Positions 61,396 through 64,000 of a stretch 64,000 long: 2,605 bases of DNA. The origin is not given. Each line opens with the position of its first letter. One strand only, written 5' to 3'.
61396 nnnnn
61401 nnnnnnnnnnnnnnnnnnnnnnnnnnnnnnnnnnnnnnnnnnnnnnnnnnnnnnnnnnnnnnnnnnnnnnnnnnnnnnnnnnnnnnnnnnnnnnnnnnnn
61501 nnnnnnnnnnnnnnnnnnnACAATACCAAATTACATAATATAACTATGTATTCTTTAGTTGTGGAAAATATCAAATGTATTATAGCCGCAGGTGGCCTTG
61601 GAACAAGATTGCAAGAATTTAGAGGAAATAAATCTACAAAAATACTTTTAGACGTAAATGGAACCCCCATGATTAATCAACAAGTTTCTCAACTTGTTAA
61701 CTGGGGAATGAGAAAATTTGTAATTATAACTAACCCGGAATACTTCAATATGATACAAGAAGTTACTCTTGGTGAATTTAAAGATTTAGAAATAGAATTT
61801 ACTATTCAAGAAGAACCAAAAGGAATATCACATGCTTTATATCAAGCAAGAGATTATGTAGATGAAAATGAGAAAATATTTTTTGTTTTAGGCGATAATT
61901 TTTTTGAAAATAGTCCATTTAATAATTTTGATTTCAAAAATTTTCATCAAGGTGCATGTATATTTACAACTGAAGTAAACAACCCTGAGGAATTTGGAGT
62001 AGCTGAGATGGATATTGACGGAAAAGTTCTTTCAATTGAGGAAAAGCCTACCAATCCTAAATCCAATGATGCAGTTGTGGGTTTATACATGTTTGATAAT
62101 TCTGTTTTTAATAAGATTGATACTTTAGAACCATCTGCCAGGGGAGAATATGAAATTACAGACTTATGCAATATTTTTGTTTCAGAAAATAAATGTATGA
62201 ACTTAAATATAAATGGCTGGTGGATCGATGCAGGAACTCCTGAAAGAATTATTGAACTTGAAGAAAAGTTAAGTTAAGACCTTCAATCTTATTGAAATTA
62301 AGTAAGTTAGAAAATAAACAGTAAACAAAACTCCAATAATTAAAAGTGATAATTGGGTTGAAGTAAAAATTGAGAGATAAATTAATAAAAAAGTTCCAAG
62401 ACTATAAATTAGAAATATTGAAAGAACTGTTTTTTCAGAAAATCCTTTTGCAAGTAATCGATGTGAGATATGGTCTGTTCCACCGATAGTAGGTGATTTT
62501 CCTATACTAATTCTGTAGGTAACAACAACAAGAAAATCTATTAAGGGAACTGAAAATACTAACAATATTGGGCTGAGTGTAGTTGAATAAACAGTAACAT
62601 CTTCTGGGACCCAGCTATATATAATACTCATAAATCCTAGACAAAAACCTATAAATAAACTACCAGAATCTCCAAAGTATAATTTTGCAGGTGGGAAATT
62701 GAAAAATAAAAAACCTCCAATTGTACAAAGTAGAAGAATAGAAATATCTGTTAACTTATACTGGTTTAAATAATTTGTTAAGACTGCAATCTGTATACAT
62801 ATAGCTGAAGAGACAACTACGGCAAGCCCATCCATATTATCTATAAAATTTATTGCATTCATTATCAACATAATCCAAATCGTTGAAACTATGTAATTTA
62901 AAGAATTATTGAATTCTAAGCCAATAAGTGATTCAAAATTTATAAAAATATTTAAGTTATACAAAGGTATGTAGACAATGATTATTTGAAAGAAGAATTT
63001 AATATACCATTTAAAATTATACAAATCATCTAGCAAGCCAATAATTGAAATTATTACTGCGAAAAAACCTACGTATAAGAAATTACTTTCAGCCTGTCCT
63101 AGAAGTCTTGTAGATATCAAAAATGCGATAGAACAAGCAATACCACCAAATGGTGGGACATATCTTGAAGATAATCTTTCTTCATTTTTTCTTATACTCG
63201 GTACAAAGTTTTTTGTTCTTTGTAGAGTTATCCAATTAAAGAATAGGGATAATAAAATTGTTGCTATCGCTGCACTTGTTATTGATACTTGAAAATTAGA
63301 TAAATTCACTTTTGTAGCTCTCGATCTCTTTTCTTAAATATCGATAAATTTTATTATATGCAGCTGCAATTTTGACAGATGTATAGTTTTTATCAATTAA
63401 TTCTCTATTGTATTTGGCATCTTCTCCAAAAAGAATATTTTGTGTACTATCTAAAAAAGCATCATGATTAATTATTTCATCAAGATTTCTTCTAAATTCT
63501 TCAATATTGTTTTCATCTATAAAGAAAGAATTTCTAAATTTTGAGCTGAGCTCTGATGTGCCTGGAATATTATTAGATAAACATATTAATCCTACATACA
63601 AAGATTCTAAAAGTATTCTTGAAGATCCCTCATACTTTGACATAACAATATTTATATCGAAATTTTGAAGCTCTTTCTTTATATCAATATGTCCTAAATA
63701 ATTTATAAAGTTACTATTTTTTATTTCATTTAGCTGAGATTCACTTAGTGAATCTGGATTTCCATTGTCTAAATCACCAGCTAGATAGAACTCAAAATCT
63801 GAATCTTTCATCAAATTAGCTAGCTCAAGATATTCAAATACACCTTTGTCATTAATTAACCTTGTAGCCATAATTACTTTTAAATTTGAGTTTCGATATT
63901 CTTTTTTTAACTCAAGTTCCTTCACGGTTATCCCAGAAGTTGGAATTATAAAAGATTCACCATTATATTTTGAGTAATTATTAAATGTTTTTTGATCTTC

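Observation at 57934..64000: Cell-wall glycopolymer assembly module after dnaG, interleaved with two tRNAs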

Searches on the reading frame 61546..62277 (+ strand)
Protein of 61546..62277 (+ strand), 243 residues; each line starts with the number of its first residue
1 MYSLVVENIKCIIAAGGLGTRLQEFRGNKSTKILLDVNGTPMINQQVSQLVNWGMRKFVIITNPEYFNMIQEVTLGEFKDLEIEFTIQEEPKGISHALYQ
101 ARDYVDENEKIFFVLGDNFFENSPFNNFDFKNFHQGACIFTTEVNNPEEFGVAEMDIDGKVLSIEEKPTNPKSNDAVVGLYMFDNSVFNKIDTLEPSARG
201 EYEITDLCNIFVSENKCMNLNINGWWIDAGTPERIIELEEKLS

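Call 4: search_protein_families(library=pfam, proteins=[window:61546-62277:+], max_evalue=0.01)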
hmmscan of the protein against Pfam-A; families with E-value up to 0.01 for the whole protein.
window:61546-62277:+ (243 aa): 3 families
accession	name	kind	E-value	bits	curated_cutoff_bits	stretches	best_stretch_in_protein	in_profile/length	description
PF00483.29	NTP_transferase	-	1e-44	153.4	21.2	1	11-242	2-242/245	Nucleotidyl transferase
PF12804.13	NTP_transf_3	-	3.3e-10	40.8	27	1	11-119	1-97/160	MobA-like NTP transferase domain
PF01128.25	IspD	-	0.0055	16.9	27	1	10-75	2-64/221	2-C-methyl-D-erythritol 4-phosphate cytidylyltransferase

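Call 5: search_protein_families(library=ncbifam, proteins=[window:61546-62277:+], max_evalue=0.01)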
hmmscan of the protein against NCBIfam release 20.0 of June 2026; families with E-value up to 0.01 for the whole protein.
window:61546-62277:+ (243 aa): 38 families (the best 25 are shown)
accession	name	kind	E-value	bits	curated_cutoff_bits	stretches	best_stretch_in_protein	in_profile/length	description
TIGR01208.1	rmlA_long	equivalog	1.4e-56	191.9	320.25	1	10-240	1-232/353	glucose-1-phosphate thymidylyltransferase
TIGR01207.1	rmlA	equivalog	9.2e-48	162.8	360.65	1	10-237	1-231/286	glucose-1-phosphate thymidylyltransferase RfbA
TIGR03992.1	Arch_glmU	subfamily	1.7e-43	149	292.1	1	10-241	2-226/393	bifunctional sugar-1-phosphate nucleotidylyltransferase/acetyltransferase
NF012024.0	PRK15480.1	equivalog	9.7e-42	143.1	588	1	9-238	4-236/292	glucose-1-phosphate thymidylyltransferase RfbA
NF041313.1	UDPGP_AglF_Halo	equivalog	1.4e-38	132.7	400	1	10-242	2-234/234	UTP--glucose-1-phosphate uridylyltransferase AglF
NF041173.1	Sug_nt_acttase_Thmprot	equivalog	1.9e-34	119.3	600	1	10-240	2-225/405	bifunctional sugar-1-phosphate nucleotidylyltransferase/acetyltransferase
TIGR01099.1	galU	equivalog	9e-20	71.3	326.8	2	80-236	93-259/261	UTP--glucose-1-phosphate uridylyltransferase GalU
NF052502.1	man1P_GTase_Rv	exception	4.5e-18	65.2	440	1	11-236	3-224/352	mannose-1-phosphate guanylyltransferase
NF010934.1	PRK14354.1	equivalog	1.7e-17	63.1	450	1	11-218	2-209/447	bifunctional UDP-N-acetylglucosamine diphosphorylase/glucosamine-1-phosphate N-acetyltransferase GlmU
NF003670.0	PRK05293.1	equivalog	3.4e-17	62.4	470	1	8-235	4-251/382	glucose-1-phosphate adenylyltransferase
NF049965.1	GlMnHpPGnyltfHddC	equivalog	6.1e-17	62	300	1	10-195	2-179/221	D-glycero-D-manno-heptose 1-phosphate guanosyltransferase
NF010935.0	PRK14355.1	equivalog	2.3e-15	56.2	718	1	7-217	2-215/459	bifunctional UDP-N-acetylglucosamine diphosphorylase/glucosamine-1-phosphate N-acetyltransferase GlmU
NF041135.1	IPPtranDIPPsyn_Thcocales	equivalog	3.3e-15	56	580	1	10-235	2-210/419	bifunctional L-myo-inositol-1-phosphate cytidylyltransferase/CDP-L-myo-inositol myo-inositolphosphotransferase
TIGR01173.1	glmU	equivalog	2.2e-14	53.2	366.85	1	11-217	3-208/452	bifunctional UDP-N-acetylglucosamine diphosphorylase/glucosamine-1-phosphate N-acetyltransferase GlmU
NF010937.0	PRK14357.1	equivalog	1.5e-12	47.2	658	1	10-210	2-198/448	bifunctional UDP-N-acetylglucosamine diphosphorylase/glucosamine-1-phosphate N-acetyltransferase GlmU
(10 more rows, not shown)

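Call 65: search_solved_structures(query=window:61546-62277:+, max_evalue=1e-10)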
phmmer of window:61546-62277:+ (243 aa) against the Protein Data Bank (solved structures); distinct sequences matched with E-value up to 1e-10: 28.
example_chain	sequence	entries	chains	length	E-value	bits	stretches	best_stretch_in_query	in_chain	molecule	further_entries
3hl3_A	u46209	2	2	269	5.2e-39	137.4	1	9-232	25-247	Glucose-1-phosphate thymidylyltransferase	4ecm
1iim_A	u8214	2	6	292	3.7e-38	134.6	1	10-238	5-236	glucose-1-phosphate thymidylyltransferase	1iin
1h5s_D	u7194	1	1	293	3.7e-38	134.6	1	10-238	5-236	Glucose-1-phosphate thymidylyltransferase 1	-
1h5r_B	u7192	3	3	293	4.1e-38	134.4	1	10-238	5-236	GLUCOSE-1-PHOSPHATE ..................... | Glucose-1-phosphate thymidylyltransferase 1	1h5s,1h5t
1h5r_A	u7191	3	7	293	5e-38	134.2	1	10-238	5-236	GLUCOSE-1-PHOSPHATE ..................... | Glucose-1-phosphate thymidylyltransferase 1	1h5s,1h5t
1lvw_A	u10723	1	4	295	5.4e-38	134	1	9-238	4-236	glucose-1-phosphate thymidylyltransferase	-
3pkq_A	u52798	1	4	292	8.6e-38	133.4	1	10-238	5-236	Glucose-1-phosphate thymidylyltransferase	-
3pkp_A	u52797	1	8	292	8.7e-38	133.4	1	10-238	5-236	Glucose-1-phosphate thymidylyltransferase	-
1h5s_A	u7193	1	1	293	1.1e-37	133.1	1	10-238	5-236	Glucose-1-phosphate thymidylyltransferase 1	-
1mp3_A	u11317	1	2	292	1.4e-37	132.7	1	10-238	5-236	GLUCOSE-1-PHOSPHATE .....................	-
1mp5_A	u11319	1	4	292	1.9e-37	132.3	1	10-238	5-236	Y177F VARIANT OF S. ENTERICA RmlA BOUND TO UDP-GLUCOSE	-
6n0u_A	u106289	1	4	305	5.5e-37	130.7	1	10-238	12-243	Glucose-1-phosphate thymidylyltransferase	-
1mp4_A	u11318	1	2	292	1.9e-36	129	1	10-238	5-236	W224H Variant of S. Enterica RmlA Bound to UDP-Glucose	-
4ho0_A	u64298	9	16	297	2.4e-36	128.6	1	10-239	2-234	Glucose-1-phosphate thymidylyltransferase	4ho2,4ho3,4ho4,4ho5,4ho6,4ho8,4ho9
3zlk_A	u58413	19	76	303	5e-35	124.3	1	10-238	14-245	GLUCOSE-1-PHOSPHATE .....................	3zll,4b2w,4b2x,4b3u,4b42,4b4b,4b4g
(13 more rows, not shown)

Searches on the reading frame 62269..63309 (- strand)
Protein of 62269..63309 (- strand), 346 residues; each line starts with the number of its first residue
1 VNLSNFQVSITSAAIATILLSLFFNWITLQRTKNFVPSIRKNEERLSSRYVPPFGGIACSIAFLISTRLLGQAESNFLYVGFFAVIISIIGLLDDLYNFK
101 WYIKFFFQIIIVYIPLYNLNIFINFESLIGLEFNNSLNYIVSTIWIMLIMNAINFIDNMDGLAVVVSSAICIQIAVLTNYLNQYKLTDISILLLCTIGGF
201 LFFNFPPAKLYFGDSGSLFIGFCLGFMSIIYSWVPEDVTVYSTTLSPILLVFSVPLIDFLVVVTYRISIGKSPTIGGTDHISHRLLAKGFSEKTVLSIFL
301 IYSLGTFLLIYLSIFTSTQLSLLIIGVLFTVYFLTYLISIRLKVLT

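Call 4: search_protein_families(library=pfam, proteins=[window:62269-63309:-], max_evalue=0.01)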
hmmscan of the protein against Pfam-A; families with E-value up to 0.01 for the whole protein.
window:62269-63309:- (346 aa): 1 family
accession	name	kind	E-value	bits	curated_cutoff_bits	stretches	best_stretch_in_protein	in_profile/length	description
PF00953.26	Glycos_transf_4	-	3.6e-31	108.7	27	1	78-231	2-159/160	Glycosyl transferase family 4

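Call 5: search_protein_families(library=ncbifam, proteins=[window:62269-63309:-], max_evalue=0.01)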
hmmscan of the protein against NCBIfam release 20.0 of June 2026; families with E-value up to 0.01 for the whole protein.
window:62269-63309:- (346 aa): 3 families
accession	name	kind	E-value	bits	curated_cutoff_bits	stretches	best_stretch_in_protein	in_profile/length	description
TIGR02380.1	ECA_wecA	exception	7.1e-24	84.6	326.05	1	15-341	4-334/346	UDP-N-acetylglucosamine--undecaprenyl-phosphate N-acetylglucosaminephosphotransferase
NF053644.1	MraY_archaea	equivalog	6.5e-15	55.3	450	1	124-300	169-329/340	pseudomurein biosynthesis MraY family phospho-N-acetylmuramoyl-pentapeptide-transferase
TIGR00445.1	mraY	equivalog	2.5e-13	50.2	192.05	1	30-311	12-315/321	phospho-N-acetylmuramoyl-pentapeptide-transferase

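Call 8: find_encoding_contigs(protein=window:62269-63309:-, flank=10000, max_places=10)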
Protein window:62269-63309:- (346 aa): no gene with exactly this product is on record in the collection.

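Call 63: search_solved_structures(query=window:62269-63309:-, max_evalue=0.001, show_alignments=1)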
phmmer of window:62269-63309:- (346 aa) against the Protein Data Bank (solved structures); distinct sequences matched with E-value up to 0.001: 4.
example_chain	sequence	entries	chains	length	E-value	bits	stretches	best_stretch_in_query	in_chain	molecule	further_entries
5jnq_A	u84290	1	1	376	2.9e-07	33.7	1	43-316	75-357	Phospho-N-acetylmuramoyl-pentapeptide-transferase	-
9zno_A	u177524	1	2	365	7.1e-07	32.4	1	14-301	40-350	Phospho-N-acetylmuramoyl-pentapeptide-transferase (MraY)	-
8g01_A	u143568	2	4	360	7.3e-05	25.8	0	11-232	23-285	Phospho-N-acetylmuramoyl-pentapeptide-transferase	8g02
8tlu_A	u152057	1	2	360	0.00014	24.8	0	34-232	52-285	Phospho-N-acetylmuramoyl-pentapeptide-transferase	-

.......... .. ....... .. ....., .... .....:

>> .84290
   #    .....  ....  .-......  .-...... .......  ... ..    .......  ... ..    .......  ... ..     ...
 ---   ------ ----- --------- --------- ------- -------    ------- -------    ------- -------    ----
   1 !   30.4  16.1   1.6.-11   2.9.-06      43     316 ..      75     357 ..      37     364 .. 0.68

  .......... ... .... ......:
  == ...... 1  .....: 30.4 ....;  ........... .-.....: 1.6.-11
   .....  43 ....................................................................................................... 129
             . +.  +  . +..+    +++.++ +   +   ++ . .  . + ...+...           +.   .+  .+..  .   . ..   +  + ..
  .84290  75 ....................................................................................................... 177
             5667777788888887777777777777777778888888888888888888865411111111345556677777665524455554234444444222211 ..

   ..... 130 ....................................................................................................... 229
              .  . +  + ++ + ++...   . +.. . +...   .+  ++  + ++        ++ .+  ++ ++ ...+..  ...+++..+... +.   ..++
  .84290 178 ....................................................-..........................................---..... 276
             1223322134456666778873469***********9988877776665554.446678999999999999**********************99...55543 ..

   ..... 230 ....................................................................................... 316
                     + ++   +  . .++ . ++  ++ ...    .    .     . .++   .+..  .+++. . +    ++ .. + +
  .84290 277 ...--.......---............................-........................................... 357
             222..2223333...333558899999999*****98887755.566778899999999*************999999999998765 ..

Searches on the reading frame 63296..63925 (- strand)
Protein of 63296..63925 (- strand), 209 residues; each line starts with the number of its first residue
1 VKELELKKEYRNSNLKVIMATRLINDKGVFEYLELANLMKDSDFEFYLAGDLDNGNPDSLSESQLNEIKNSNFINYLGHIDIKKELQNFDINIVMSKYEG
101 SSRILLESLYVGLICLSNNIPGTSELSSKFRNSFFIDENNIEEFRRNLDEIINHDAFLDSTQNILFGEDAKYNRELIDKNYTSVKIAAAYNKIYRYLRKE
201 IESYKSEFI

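Call 4: search_protein_families(library=pfam, proteins=[window:63296-63925:-], max_evalue=0.01)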
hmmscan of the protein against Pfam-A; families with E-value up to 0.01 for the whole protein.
window:63296-63925:- (209 aa): 2 families
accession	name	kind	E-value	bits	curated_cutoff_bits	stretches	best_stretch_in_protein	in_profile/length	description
PF00534.26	Glycos_transf_1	-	4.1e-17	62.7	26.4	1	12-155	13-159/172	Glycosyl transferases group 1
PF13692.12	Glyco_trans_1_4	-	3.9e-13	50.3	27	1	16-153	3-141/142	Glycosyl transferases group 1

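Call 5: search_protein_families(library=ncbifam, proteins=[window:63296-63925:-], max_evalue=0.01)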
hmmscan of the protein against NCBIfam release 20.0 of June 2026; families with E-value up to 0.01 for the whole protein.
window:63296-63925:- (209 aa): 13 families
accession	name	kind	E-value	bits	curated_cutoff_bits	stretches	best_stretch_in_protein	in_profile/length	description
NF047880.1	glyco_SdgA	exception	3.4e-08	32.5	800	1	12-179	313-481/488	serine-aspartate repeat adhesin O-glycosyltransferase SdgA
TIGR03088.1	stp2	hypoth_equivalog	4.9e-08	32.4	409.05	1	55-195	238-371/374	TIGR03088 family PEP-CTERM/XrtA system glycosyltransferase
NF047684.1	TeichurnBiosyTuaC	equivalog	2.7e-07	29.9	550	1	17-195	222-387/391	teichuronic acid biosynthesis protein TuaC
TIGR03999.1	thiol_BshA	equivalog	3.7e-07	29.4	273.7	1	55-197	238-373/375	N-acetyl-alpha-D-glucosaminyl L-malate synthase BshA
NF053513.1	Gtran_IagA_BgsA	equivalog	1.1e-06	27.9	460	1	6-156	151-301/333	LTA glycolipid anchor biosynthesis glycosyltransferase, IagA/BgsA family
NF007396.0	PRK09922.1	equivalog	5e-06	25.6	385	1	82-162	253-333/361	lipopolysaccharide 1,6-galactosyltransferase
TIGR04348.1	TIGR04348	equivalog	5.1e-06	25.7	300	1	9-126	132-250/310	selenoneine biosynthesis selenosugar synthase SenB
NF046085.1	XrtY_assoc_Gly1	equivalog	6.4e-06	25.3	400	1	8-197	203-384/387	XrtY-associated glycosyltransferase XYAG1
NF038229.1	Glyco4_Geo_Pelo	equivalog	6e-05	22.2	400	1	27-195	174-334/338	GPMC system family 4 glycosyltransferase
NF012034.0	PRK15490.1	equivalog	7.2e-05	21.4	813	1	20-140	404-524/578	Vi polysaccharide biosynthesis glycosyltransferase TviE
NF047881.1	glyco_SdgB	exception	0.00018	20.3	800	1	12-177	319-485/496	serine-aspartate repeat adhesin O-glycosyltransferase SdgB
NF041876.1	EPS_EpsE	equivalog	0.00019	20.8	400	1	11-155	211-362/389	exopolysaccharide biosynthesis GT4 family glycosyltransferase EpsE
TIGR02918.1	TIGR02918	equivalog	0.0015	17.3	574.6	1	3-150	309-455/500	accessory Sec system glycosyltransferase GtfA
